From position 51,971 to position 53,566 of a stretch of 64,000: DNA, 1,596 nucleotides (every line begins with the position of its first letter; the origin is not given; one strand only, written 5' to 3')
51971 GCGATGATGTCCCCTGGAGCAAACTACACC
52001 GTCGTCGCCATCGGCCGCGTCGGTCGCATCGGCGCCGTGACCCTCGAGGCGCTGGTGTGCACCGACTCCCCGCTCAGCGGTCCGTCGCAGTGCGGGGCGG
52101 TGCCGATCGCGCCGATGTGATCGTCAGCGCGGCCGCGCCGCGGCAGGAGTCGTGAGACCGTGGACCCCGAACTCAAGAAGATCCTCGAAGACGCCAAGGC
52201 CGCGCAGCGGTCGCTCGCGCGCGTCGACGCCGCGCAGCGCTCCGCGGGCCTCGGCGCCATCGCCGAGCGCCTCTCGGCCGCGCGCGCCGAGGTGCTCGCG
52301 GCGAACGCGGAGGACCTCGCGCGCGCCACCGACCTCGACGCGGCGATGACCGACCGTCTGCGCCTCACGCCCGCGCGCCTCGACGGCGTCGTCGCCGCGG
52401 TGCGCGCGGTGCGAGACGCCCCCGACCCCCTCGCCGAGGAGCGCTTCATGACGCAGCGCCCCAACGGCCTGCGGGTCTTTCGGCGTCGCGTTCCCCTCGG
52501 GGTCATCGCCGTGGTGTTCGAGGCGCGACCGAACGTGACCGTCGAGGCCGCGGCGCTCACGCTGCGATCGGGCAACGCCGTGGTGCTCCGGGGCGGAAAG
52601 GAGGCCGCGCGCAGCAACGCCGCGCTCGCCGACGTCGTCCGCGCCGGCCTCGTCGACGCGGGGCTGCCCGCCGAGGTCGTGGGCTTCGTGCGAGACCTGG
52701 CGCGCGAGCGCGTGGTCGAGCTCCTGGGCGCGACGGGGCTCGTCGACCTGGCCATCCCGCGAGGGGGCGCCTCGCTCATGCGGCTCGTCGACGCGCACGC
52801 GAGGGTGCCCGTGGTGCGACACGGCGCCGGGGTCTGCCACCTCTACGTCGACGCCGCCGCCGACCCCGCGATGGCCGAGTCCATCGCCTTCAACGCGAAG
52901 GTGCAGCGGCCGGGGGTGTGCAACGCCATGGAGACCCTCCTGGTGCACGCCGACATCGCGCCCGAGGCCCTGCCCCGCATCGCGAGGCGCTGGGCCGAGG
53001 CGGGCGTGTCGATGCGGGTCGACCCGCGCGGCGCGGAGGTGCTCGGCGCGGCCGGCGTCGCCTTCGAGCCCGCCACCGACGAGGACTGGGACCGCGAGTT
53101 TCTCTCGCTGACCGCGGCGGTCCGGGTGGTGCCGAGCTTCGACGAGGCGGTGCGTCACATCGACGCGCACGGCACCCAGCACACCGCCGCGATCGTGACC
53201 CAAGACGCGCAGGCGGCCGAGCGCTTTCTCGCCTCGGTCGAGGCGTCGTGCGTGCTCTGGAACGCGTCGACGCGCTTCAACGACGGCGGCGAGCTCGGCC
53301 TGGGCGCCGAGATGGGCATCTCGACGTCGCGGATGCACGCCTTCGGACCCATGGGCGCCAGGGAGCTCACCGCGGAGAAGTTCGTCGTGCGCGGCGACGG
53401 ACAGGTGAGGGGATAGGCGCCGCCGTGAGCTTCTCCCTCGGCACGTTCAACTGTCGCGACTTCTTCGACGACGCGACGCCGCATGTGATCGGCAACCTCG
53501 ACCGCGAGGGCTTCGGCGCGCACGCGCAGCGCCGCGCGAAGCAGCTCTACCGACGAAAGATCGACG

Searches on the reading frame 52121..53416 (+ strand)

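Call 60: search_protein_families(library=pfam, proteins=[window:52121-53416:+], max_evalue=0.001)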
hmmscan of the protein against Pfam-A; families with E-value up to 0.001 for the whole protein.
window:52121-53416:+ (431 aa): 1 family
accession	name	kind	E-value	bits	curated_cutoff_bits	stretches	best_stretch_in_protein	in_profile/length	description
PF00171.27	Aldedh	-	1.9e-21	76.6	23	1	17-296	30-298/461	Aldehyde dehydrogenase family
